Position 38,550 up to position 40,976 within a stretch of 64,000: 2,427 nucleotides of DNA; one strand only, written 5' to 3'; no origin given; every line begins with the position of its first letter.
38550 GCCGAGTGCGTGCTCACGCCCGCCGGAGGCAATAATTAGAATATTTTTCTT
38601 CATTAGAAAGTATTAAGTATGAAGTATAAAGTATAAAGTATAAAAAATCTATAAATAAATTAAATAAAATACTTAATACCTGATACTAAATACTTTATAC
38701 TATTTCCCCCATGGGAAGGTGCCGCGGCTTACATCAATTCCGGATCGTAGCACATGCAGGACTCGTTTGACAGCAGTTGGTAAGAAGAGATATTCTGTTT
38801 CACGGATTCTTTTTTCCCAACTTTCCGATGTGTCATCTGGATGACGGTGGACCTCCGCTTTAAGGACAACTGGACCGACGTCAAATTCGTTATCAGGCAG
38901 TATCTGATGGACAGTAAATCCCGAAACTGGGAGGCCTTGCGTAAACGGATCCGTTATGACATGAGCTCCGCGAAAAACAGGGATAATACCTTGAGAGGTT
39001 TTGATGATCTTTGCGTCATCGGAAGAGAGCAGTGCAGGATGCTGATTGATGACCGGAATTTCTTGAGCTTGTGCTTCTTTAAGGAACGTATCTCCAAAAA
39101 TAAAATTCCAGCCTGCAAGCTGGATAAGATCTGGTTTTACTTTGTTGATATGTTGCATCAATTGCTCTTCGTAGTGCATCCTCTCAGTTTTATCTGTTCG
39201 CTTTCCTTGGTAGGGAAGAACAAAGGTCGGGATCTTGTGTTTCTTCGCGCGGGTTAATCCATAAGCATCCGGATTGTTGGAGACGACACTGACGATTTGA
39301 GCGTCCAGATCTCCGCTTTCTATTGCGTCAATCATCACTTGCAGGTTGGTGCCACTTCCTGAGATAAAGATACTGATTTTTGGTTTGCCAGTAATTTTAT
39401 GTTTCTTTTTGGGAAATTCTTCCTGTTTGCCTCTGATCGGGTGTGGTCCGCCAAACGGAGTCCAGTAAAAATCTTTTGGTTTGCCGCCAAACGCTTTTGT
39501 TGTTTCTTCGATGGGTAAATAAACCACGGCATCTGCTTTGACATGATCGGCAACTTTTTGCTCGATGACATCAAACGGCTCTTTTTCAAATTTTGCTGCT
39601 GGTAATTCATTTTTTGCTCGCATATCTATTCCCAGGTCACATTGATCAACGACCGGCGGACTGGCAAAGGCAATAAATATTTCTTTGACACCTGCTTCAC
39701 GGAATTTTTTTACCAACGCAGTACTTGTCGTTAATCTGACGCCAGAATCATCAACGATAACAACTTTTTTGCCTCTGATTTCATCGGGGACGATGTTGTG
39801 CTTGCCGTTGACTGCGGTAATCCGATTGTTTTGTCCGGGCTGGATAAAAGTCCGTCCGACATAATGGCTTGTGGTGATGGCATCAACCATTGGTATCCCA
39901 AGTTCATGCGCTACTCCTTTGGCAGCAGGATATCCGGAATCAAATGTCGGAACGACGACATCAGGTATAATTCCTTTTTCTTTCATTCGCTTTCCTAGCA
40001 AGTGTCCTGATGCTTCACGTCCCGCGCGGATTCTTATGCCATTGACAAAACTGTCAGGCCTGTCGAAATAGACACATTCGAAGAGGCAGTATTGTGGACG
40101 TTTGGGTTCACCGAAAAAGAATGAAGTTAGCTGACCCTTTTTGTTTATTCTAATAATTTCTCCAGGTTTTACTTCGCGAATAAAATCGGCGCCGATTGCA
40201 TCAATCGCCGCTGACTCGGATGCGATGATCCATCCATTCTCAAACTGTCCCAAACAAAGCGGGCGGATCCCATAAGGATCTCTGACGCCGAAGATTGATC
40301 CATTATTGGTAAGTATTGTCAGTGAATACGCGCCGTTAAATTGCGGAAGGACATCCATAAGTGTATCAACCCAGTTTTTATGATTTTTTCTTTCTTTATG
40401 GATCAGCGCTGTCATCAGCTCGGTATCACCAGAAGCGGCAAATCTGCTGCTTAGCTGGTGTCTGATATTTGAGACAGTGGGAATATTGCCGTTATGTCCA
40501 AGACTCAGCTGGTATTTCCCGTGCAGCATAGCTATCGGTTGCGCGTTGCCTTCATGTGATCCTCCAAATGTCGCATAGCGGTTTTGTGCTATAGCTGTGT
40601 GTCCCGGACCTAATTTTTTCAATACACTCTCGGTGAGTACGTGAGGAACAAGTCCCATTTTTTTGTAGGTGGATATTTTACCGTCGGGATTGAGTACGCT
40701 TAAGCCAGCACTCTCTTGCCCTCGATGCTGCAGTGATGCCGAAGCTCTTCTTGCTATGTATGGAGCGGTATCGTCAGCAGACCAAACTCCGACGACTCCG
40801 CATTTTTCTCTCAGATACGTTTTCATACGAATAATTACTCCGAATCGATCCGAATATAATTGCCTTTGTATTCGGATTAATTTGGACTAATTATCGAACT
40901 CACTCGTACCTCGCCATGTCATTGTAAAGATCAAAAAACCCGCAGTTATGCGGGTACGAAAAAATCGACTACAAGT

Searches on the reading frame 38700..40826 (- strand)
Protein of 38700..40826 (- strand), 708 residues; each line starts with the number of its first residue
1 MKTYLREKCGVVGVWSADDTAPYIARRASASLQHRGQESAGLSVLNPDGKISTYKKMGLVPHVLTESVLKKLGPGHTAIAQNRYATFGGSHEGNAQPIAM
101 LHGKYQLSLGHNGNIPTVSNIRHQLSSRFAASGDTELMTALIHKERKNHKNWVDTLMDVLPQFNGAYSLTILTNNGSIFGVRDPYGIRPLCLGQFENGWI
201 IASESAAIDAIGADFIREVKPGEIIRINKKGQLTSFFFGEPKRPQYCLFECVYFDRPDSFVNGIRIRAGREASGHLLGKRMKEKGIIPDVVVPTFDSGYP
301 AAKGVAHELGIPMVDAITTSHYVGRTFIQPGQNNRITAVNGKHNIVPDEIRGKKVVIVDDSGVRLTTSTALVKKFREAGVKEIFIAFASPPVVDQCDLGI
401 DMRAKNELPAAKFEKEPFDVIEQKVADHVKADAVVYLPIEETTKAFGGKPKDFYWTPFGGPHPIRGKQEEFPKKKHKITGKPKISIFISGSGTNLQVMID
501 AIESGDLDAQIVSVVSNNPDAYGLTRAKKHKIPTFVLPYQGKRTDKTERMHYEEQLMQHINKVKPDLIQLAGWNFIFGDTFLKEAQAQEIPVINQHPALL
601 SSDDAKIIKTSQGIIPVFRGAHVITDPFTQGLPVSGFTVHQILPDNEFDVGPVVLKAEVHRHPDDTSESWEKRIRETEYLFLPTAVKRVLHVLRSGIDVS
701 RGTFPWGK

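Call 8: find_homologous_proteins(query=window:38700-40826:-)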
Query window:38700-40826:- (708 aa): 7932 proteins with E <= 0.001 among 8000 candidates; the best 120 are listed.
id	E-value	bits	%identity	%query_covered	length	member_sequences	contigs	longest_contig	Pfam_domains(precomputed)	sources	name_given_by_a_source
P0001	0.0e+0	1638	100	100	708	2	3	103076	PF00551.25,PF00156.34,PF13522.12,PF13537.12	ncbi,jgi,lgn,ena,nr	ncbi:MAG TPA: formyltransferase family protein [Candidatus Acidoferrales bacterium]|nr:formyltransfe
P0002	0.0e+0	1359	81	99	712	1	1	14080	PF00551.25,PF13522.12,PF13537.12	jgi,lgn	-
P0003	0.0e+0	1346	80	100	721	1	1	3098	PF00551.25,PF00156.34,PF13522.12,PF13537.12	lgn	-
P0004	0.0e+0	1335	80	99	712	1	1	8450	PF00551.25,PF13522.12,PF13537.12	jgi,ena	-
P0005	0.0e+0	1327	79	99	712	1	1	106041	PF00551.25,PF00156.34,PF13522.12,PF13537.12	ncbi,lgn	-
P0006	0.0e+0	1326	79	99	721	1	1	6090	PF00551.25,PF00156.34,PF13522.12,PF13537.12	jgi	jgi:amidophosphoribosyltransferase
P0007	0.0e+0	1320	79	99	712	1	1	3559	PF00551.25,PF13522.12,PF13537.12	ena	-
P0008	0.0e+0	1314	78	99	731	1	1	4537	PF00551.25,PF00156.34,PF13522.12,PF13537.12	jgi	jgi:amidophosphoribosyltransferase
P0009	0.0e+0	1296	78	99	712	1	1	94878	PF00551.25,PF00156.34,PF13522.12,PF13537.12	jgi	jgi:amidophosphoribosyltransferase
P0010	0.0e+0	1276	78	99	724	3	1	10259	PF00551.25,PF00156.34,PF13522.12,PF13537.12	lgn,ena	-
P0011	0.0e+0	1268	77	99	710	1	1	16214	PF00551.25,PF00156.34,PF13522.12,PF13537.12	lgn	-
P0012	0.0e+0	1246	75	99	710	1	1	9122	PF00551.25,PF00156.34,PF13522.12,PF13537.12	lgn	-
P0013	0.0e+0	1242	75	99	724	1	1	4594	PF00551.25,PF00156.34,PF13522.12,PF13537.12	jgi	jgi:amidophosphoribosyltransferase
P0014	0.0e+0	1238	75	99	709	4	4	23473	PF00551.25,PF00156.34,PF13522.12,PF13537.12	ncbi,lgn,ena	-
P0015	0.0e+0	1228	74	99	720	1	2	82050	PF00551.25,PF13522.12,PF13537.12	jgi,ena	-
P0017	0.0e+0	1219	72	100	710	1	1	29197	PF00551.25,PF00156.34,PF13522.12,PF13537.12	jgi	jgi:amidophosphoribosyltransferase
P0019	0.0e+0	1202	74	99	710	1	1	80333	PF00551.25,PF00156.34,PF13522.12,PF13537.12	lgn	-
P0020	0.0e+0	1181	71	100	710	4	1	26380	PF00551.25,PF00156.34,PF13522.12,PF13537.12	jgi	jgi:amidophosphoribosyltransferase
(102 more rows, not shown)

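Call 10: find_related_loci(query=A1, collection=genome_contigs, flank=3000)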
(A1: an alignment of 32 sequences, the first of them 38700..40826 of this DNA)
Query A1 (708 aa) in genome_contigs; peptide patterns used: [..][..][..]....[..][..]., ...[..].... (x = any residue, [..] = any of these).
71 stretches matched a pattern; 33 encode a relative of the query (tblastn E <= 1e-3); 33 distinct loci.
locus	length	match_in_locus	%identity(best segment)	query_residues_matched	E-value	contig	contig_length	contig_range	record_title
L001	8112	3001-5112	79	5-708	0e+0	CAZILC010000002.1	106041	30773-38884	MAG TPA_asm: uncultured Gammaproteobacteria bacterium isolate SRP200132_co1_59 genome assembly, contig: NODE_193_length_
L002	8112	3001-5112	75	5-708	0e+0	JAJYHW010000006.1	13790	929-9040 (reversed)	MAG: bacterium isolate DBS1-3.bin97 NODE_8606_length_13790_cov_1.37781, whole genome shotgun sequence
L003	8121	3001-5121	69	2-708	0e+0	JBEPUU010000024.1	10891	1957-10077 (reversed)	MAG: bacterium isolate 22E.metabat2_refined.014_sub NODE_5458_length_10891_cov_5.158822, whole genome shotgun sequence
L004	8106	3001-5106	65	5-706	0e+0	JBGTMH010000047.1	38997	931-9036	MAG: Patescibacteria group bacterium isolate JTS-RE358 k141_3379694, whole genome shotgun sequence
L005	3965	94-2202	61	6-706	0e+0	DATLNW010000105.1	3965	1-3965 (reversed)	MAG TPA_asm: Lysobacterales bacterium isolate SMAG_U13810 k141_1109260, whole genome shotgun sequence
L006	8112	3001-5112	62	4-706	0e+0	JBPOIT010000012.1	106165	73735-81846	MAG: Candidatus Levyibacteriota bacterium isolate MAG_784 c_000000578645, whole genome shotgun sequence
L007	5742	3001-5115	78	3-706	0e+0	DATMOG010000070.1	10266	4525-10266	MAG TPA_asm: Candidatus Sulfotelmatobacter sp. isolate SMAG_U12870 k141_1222880, whole genome shotgun sequence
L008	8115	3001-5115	60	2-706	0e+0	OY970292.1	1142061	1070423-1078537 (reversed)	MAG: Candidatus Levybacteria bacterium isolate MFD01916.bin.c.8 genome assembly, chromosome: 1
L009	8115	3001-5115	58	2-706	0e+0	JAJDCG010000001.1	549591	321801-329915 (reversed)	MAG: Candidatus Levyibacteriota bacterium isolate OFTM197 OFTM197_0, whole genome shotgun sequence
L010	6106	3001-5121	58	2-706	0e+0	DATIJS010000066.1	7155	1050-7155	MAG TPA_asm: Candidatus Saccharimonadales bacterium isolate SMAG_U15697 k141_580938, whole genome shotgun sequence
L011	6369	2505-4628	57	1-706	0e+0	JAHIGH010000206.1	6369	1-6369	MAG: Patescibacteria group bacterium isolate KR11_N2.mb.17 KR11_N2.mb.17_k141_127881, whole genome shotgun sequence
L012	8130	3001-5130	58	1-706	0e+0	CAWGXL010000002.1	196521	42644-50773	MAG: uncultured bacterium isolate MFD09206.bin.2.20 genome assembly, contig: contig_32494, whole genome shotgun sequence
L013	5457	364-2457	58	9-706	0e+0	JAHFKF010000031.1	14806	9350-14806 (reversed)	MAG: Candidatus Levyibacteriota bacterium isolate nzgw403 NODE_2638_length_14807_cov_3.598529, whole genome shotgun sequ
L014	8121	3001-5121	56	2-706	0e+0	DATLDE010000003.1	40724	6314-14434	MAG TPA_asm: Candidatus Limnocylindrales bacterium isolate SMAG_U14342 k141_2331737, whole genome shotgun sequence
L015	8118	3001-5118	55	1-706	0e+0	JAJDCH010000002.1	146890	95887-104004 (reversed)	MAG: Candidatus Levyibacteriota bacterium isolate OFTM270 OFTM270_1, whole genome shotgun sequence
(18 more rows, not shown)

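Call 16: find_encoding_contigs(protein=P0002, flank=1500, max_places=2)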
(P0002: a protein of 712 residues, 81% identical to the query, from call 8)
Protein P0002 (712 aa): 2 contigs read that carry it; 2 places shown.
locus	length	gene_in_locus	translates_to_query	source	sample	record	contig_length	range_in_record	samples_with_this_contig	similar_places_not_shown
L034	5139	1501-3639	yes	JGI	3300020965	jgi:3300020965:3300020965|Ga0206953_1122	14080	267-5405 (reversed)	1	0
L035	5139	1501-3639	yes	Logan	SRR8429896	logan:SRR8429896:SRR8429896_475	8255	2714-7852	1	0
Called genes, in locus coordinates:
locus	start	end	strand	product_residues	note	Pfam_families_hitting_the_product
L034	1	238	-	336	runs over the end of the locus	PF03462:PCRF, PF00472:RF-1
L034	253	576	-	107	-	-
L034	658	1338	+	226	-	-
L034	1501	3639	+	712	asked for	PF13522:GATase_6, PF13537:GATase_7, PF00551:Formyl_trans_N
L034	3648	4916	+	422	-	PF02844:GARS_N, PF01071:GARS_A, PF02655:ATP-grasp_3 (weak), PF02786:CPSase_L_D2, PF02222:ATP-grasp (weak), PF07478:Dala_Dala_lig_C (faint), PF02843:GARS_C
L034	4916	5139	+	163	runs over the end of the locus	?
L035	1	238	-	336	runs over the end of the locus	PF03462:PCRF, PF00472:RF-1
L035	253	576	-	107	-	-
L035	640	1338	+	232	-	-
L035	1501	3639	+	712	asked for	PF13522:GATase_6, PF13537:GATase_7, PF00551:Formyl_trans_N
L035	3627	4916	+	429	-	PF02844:GARS_N, PF01071:GARS_A, PF02222:ATP-grasp (weak), PF02655:ATP-grasp_3 (weak), PF02786:CPSase_L_D2, PF07478:Dala_Dala_lig_C (faint), PF02843:GARS_C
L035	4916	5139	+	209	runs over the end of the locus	?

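Call 17: find_encoding_contigs(protein=P0004, flank=1500, max_places=2)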
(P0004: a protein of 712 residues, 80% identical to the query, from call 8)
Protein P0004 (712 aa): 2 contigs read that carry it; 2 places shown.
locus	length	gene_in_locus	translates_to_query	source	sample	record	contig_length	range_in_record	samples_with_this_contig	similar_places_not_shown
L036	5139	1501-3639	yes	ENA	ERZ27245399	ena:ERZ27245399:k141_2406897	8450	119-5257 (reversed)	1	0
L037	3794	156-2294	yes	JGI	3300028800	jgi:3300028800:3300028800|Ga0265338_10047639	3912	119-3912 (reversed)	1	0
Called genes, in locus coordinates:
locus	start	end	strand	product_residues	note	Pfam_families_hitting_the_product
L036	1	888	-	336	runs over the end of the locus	PF03462:PCRF, PF00472:RF-1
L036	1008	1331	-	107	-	-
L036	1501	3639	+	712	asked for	PF13522:GATase_6, PF13537:GATase_7, PF00551:Formyl_trans_N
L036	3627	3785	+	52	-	-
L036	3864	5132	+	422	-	PF02844:GARS_N, PF01071:GARS_A, PF02655:ATP-grasp_3 (weak), PF02786:CPSase_L_D2, PF08443:RimK (faint), PF02222:ATP-grasp, PF07478:Dala_Dala_lig_C (faint), PF02843:GARS_C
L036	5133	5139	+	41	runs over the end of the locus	?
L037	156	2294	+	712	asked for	PF13522:GATase_6, PF13537:GATase_7, PF00551:Formyl_trans_N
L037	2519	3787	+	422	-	PF02844:GARS_N, PF01071:GARS_A, PF02655:ATP-grasp_3 (weak), PF02786:CPSase_L_D2, PF08443:RimK (faint), PF02222:ATP-grasp, PF07478:Dala_Dala_lig_C (faint), PF02843:GARS_C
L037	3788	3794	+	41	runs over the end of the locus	?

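Call 18: find_encoding_contigs(protein=P0009, flank=1500, max_places=2)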
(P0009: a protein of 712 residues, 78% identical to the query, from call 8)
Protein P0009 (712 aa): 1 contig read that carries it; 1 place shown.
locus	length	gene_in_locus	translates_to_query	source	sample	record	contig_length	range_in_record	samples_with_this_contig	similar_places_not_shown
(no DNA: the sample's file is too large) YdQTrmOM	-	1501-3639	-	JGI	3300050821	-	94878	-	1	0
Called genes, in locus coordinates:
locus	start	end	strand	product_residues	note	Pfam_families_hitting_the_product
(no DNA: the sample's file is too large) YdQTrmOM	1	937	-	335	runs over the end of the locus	PF03462:PCRF, PF00472:RF-1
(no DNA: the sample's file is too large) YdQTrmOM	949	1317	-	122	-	-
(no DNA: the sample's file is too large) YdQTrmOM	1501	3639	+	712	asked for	PF13522:GATase_6, PF13537:GATase_7, PF00156:Pribosyltran (weak), PF00551:Formyl_trans_N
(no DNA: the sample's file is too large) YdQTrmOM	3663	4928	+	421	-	PF02844:GARS_N, PF01071:GARS_A, PF02655:ATP-grasp_3 (faint), PF02786:CPSase_L_D2, PF02222:ATP-grasp (weak), PF07478:Dala_Dala_lig_C (weak), PF02843:GARS_C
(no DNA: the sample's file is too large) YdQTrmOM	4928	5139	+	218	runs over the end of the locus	PF00702:Hydrolase, PF13419:HAD_2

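Call 19: find_encoding_contigs(protein=P0011, flank=1500, max_places=2)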
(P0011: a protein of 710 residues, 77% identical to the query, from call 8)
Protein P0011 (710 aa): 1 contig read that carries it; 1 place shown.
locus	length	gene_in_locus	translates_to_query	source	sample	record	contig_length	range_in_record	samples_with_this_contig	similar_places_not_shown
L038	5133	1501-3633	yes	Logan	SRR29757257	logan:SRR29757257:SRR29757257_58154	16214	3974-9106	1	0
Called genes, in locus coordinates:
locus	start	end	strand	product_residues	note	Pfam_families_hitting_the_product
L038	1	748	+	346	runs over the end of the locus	PF00962:A_deaminase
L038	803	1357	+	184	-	-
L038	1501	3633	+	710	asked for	PF13522:GATase_6, PF13537:GATase_7, PF00156:Pribosyltran (weak), PF00551:Formyl_trans_N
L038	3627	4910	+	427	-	PF02844:GARS_N, PF01071:GARS_A, PF02655:ATP-grasp_3 (weak), PF02222:ATP-grasp (weak), PF02786:CPSase_L_D2 (weak), PF13535:ATP-grasp_4 (weak), PF02843:GARS_C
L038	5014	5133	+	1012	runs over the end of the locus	PF18072:FGAR-AT_linker, PF00586:AIRS, PF02769:AIRS_C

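Call 21: find_encoding_contigs(protein=P0015, flank=1500, max_places=1)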
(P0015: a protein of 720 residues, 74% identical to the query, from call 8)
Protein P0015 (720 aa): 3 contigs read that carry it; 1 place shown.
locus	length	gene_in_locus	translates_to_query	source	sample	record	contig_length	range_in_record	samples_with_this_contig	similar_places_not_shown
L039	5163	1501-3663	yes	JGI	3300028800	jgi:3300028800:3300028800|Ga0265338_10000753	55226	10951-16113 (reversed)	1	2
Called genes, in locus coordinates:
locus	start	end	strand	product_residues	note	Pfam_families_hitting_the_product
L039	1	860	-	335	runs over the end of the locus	PF03462:PCRF, PF00472:RF-1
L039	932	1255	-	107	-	-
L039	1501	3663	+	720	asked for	PF13522:GATase_6, PF13537:GATase_7, PF00551:Formyl_trans_N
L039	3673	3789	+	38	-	-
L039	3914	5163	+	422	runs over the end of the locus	PF02844:GARS_N, PF01071:GARS_A, PF02655:ATP-grasp_3 (weak), PF02786:CPSase_L_D2, PF02222:ATP-grasp (weak), PF07478:Dala_Dala_lig_C (faint), PF02843:GARS_C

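Call 22: find_encoding_contigs(protein=P0017, flank=1500, max_places=1)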
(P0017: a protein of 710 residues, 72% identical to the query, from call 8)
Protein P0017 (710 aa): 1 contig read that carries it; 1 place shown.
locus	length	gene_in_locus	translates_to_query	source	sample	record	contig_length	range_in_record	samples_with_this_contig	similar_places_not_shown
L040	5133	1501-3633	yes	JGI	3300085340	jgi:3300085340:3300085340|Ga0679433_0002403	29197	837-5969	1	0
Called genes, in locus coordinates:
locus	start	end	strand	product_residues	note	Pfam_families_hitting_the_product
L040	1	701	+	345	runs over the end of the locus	PF00962:A_deaminase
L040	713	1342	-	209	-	PF13489:Methyltransf_23, PF05724:TPMT (faint), PF01209:Ubie_methyltran, PF13649:Methyltransf_25, PF13847:Methyltransf_31, PF08241:Methyltransf_11, PF08242:Methyltransf_12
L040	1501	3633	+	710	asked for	PF13522:GATase_6, PF13537:GATase_7, PF00156:Pribosyltran, PF00551:Formyl_trans_N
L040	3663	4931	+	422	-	PF02844:GARS_N, PF01071:GARS_A, PF02655:ATP-grasp_3 (weak), PF02786:CPSase_L_D2 (weak), PF08443:RimK (weak), PF02843:GARS_C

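Call 23: find_encoding_contigs(protein=P0019, flank=1500, max_places=1)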
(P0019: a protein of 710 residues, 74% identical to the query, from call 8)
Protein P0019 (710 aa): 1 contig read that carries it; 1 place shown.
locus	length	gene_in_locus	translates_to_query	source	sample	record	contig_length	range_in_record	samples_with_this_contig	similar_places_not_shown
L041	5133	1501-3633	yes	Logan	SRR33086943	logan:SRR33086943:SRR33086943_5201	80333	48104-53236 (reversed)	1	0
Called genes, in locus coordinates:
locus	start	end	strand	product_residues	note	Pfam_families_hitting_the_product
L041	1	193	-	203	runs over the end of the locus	PF06445:GyrI-like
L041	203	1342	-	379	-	PF00478:IMPDH, PF03060:NMO, PF01070:FMN_dh (weak)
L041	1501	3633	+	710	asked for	PF13522:GATase_6, PF13537:GATase_7, PF00156:Pribosyltran, PF00551:Formyl_trans_N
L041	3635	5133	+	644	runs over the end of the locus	PF02844:GARS_N, PF01071:GARS_A, PF02222:ATP-grasp (weak), PF02786:CPSase_L_D2 (weak), PF02843:GARS_C, PF00702:Hydrolase, PF13419:HAD_2, PF13242:Hydrolase_like (weak)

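Call 24: find_encoding_contigs(protein=P0020, flank=1500, max_places=1)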
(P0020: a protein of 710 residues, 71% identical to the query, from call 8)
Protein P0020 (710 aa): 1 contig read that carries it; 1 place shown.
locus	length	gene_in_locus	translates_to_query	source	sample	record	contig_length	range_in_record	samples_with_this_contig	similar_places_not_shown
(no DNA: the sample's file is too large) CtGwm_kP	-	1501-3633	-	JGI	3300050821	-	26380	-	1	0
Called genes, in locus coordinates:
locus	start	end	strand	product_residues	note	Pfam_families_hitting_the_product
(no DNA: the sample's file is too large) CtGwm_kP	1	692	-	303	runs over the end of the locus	PF08241:Methyltransf_11, PF13649:Methyltransf_25 (weak)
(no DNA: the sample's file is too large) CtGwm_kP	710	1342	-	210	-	PF13489:Methyltransf_23, PF01209:Ubie_methyltran, PF13649:Methyltransf_25, PF13847:Methyltransf_31, PF08241:Methyltransf_11, PF08242:Methyltransf_12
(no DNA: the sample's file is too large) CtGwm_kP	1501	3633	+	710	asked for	PF13522:GATase_6, PF13537:GATase_7, PF00156:Pribosyltran (weak), PF00551:Formyl_trans_N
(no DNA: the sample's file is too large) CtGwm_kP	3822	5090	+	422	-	PF02844:GARS_N, PF01071:GARS_A, PF02655:ATP-grasp_3 (weak), PF02786:CPSase_L_D2, PF02222:ATP-grasp (weak), PF02843:GARS_C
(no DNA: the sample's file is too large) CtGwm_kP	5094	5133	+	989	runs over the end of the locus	PF18072:FGAR-AT_linker, PF00586:AIRS, PF02769:AIRS_C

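Call 25: find_related_loci(query=A1, collection=metagenome_contigs, flank=1500)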
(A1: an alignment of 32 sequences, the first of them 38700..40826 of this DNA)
Query A1 (708 aa) in metagenome_contigs; peptide patterns used: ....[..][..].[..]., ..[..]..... (x = any residue, [..] = any of these).
600 stretches matched a pattern (row limit reached: there are more); 600 encode a relative of the query (tblastn E <= 1e-3); the best 80 are kept; 80 distinct loci.
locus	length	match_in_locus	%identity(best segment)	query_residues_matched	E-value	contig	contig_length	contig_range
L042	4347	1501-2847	42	2-464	3e-95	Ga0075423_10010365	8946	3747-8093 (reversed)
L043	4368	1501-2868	40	1-470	1e-93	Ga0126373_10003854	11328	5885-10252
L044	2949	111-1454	39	5-464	9e-96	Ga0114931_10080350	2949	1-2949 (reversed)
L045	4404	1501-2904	38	6-492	3e-92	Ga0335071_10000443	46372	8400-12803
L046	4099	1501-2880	39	7-482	2e-92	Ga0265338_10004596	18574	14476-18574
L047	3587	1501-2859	39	4-470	1e-91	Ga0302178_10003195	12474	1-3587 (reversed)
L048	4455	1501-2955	39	1-484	1e-91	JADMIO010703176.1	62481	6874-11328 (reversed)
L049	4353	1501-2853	40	1-465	2e-91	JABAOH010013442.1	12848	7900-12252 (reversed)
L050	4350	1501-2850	39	1-464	4e-91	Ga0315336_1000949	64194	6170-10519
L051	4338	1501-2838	39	5-464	3e-91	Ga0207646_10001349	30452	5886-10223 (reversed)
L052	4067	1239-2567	41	7-464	1e-90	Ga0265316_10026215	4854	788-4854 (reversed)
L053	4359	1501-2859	39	4-470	1e-90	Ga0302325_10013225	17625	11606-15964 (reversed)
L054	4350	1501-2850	40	7-464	2e-90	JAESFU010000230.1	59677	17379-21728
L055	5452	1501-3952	39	6-476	3e-90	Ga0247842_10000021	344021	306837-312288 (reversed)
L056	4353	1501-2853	40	4-463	3e-90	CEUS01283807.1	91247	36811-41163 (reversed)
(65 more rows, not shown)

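Call 27: find_encoding_contigs(protein=P0012, flank=1500, max_places=1)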
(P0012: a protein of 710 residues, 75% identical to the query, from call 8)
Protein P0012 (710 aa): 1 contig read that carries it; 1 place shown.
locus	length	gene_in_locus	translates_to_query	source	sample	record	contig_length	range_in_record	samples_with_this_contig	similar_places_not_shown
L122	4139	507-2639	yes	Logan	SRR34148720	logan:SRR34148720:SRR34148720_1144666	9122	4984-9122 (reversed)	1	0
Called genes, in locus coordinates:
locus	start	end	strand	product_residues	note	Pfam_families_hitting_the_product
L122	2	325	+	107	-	?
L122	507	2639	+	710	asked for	PF13522:GATase_6, PF13537:GATase_7, PF00156:Pribosyltran, PF00551:Formyl_trans_N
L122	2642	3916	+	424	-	PF02844:GARS_N, PF01071:GARS_A, PF02786:CPSase_L_D2, PF02222:ATP-grasp (faint), PF02843:GARS_C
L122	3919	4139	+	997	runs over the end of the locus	PF18072:FGAR-AT_linker, PF00586:AIRS, PF02769:AIRS_C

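Call 28: find_encoding_contigs(protein=P0006, flank=1500, max_places=1)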
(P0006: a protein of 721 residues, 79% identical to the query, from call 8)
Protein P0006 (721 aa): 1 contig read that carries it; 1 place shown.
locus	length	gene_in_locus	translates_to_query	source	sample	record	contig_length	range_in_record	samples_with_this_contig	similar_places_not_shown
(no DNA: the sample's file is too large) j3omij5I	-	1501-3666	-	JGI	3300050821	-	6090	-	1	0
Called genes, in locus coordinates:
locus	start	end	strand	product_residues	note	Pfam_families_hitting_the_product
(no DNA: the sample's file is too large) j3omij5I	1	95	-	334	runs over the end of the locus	PF03462:PCRF, PF00472:RF-1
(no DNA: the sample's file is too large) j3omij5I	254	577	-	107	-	-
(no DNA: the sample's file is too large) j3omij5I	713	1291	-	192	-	-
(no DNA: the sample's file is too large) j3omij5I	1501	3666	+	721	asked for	PF13522:GATase_6, PF13537:GATase_7, PF00156:Pribosyltran (weak), PF00551:Formyl_trans_N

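Call 70: find_encoding_contigs(protein=P0003, flank=1500, max_places=1)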
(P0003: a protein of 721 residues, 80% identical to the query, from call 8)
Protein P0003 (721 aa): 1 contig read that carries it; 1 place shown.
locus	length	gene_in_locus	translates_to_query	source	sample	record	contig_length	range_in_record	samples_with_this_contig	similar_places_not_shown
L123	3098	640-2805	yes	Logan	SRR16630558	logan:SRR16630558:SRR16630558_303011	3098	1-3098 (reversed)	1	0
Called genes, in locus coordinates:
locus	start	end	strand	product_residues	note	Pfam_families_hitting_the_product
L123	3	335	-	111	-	?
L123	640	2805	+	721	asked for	PF13522:GATase_6, PF13537:GATase_7, PF00156:Pribosyltran (faint), PF00551:Formyl_trans_N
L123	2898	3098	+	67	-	?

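Call 71: find_encoding_contigs(protein=P0008, flank=1500, max_places=1)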
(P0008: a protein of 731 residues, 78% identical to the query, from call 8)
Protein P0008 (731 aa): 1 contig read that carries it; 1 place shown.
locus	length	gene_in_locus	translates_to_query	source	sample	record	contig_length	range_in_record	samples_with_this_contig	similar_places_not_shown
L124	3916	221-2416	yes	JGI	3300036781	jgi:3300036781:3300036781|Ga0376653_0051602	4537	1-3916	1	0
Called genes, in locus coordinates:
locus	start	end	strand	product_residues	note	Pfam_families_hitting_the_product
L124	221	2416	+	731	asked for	PF13522:GATase_6, PF13537:GATase_7, PF00156:Pribosyltran (weak), PF00551:Formyl_trans_N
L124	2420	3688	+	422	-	PF02844:GARS_N, PF01071:GARS_A, PF02786:CPSase_L_D2, PF02222:ATP-grasp (weak), PF02843:GARS_C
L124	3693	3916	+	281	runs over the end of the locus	?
